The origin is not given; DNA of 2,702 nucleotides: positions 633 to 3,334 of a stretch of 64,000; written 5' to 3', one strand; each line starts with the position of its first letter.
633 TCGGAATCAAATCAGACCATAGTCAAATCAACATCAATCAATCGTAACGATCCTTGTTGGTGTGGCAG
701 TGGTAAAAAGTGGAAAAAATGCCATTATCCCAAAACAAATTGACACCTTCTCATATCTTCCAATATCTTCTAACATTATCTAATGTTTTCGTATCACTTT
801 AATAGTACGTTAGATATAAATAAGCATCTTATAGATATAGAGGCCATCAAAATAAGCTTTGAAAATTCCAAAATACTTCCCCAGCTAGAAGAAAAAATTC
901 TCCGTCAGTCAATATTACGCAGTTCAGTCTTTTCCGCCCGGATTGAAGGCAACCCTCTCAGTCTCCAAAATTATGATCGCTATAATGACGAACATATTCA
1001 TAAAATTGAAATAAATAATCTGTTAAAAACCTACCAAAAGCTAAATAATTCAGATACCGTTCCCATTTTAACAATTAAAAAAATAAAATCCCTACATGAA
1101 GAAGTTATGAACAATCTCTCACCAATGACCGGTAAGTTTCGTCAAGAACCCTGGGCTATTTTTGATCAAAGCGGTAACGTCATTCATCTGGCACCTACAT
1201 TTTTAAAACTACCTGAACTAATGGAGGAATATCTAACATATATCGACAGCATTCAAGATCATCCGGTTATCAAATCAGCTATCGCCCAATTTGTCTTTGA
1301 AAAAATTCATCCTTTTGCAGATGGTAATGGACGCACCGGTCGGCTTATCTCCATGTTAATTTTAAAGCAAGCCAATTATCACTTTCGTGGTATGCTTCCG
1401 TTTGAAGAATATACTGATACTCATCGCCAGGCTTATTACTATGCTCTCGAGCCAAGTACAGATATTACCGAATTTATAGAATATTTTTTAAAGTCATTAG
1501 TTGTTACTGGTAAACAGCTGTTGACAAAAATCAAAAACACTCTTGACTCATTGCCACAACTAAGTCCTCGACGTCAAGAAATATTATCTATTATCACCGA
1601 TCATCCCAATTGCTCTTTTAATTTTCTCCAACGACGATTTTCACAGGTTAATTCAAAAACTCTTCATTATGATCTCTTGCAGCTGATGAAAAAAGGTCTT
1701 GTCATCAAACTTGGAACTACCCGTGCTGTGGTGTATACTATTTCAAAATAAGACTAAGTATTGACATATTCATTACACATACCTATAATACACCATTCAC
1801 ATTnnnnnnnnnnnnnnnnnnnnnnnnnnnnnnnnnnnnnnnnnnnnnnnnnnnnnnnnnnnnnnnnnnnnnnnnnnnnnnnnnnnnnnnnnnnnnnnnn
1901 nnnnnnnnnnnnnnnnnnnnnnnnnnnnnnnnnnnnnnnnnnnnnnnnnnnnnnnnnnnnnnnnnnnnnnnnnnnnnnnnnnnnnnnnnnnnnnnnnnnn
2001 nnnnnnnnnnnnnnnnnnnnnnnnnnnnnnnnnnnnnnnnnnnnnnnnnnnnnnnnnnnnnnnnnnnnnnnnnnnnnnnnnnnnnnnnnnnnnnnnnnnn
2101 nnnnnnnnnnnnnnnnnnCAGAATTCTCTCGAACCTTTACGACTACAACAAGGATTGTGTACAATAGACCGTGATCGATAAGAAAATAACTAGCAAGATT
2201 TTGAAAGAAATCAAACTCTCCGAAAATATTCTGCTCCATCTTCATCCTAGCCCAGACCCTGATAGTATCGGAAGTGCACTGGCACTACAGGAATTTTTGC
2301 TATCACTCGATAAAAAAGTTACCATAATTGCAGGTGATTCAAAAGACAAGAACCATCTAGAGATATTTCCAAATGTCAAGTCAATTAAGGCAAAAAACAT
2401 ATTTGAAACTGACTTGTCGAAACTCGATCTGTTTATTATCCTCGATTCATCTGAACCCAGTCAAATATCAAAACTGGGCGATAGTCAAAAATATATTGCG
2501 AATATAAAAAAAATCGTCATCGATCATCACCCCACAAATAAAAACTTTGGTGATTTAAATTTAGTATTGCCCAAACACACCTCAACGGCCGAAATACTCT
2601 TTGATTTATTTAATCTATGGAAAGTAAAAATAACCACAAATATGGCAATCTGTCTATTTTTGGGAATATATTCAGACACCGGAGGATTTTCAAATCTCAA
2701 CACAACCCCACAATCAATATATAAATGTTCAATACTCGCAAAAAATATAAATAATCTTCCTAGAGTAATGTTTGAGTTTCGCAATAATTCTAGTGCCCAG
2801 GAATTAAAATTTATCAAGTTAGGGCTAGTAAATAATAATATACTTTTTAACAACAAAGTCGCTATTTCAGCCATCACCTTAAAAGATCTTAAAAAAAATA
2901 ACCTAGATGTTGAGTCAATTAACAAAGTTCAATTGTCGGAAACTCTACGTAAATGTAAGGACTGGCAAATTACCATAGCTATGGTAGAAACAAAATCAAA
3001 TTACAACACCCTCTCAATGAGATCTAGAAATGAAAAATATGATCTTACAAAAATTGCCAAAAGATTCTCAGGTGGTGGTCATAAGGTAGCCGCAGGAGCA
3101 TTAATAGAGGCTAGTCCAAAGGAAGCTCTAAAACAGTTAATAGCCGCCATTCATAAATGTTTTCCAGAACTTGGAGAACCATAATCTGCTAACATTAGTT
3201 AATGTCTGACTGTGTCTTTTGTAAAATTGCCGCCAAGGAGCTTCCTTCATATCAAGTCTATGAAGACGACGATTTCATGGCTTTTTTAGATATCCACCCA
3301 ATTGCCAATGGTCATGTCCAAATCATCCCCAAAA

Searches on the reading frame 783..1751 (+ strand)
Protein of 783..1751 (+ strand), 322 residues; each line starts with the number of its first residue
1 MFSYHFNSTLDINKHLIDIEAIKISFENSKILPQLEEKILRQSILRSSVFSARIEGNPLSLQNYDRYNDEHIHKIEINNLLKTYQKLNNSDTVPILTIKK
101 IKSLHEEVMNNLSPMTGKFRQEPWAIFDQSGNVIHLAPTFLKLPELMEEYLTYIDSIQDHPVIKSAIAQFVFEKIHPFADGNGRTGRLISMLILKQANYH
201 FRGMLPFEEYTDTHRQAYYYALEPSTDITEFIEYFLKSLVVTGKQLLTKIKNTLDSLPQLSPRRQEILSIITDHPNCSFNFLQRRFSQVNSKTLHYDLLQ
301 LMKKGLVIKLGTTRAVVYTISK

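Call 25: search_protein_families(library=pfam, proteins=[window:783-1751:+], max_evalue=0.0001)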
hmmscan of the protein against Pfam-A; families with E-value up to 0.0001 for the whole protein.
window:783-1751:+ (322 aa): 1 family
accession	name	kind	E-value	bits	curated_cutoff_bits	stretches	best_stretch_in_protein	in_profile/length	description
PF02661.23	Fic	-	3.4e-19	69.9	24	1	96-194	2-93/93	Fic/DOC family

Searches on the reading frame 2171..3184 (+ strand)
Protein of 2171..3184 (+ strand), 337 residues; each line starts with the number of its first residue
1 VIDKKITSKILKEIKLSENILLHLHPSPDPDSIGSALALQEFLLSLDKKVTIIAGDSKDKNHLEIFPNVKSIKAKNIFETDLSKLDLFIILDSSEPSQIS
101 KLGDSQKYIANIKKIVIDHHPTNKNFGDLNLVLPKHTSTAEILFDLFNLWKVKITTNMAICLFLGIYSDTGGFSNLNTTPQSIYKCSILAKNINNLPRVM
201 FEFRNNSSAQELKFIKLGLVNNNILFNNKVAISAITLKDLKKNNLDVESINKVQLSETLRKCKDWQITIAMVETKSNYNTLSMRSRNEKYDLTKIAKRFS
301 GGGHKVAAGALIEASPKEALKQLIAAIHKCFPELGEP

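Call 25: search_protein_families(library=pfam, proteins=[window:2171-3184:+], max_evalue=0.0001)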
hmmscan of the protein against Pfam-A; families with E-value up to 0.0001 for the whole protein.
window:2171-3184:+ (337 aa): 2 families
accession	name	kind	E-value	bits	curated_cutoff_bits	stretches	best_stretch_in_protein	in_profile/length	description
PF01368.27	DHH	-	6.6e-16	59.2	28.1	1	19-166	1-125/125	DHH family, N-terminal domain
PF02272.25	DHHA1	-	7.2e-08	33.3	25.9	1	257-331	23-100/102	DHHA1 domain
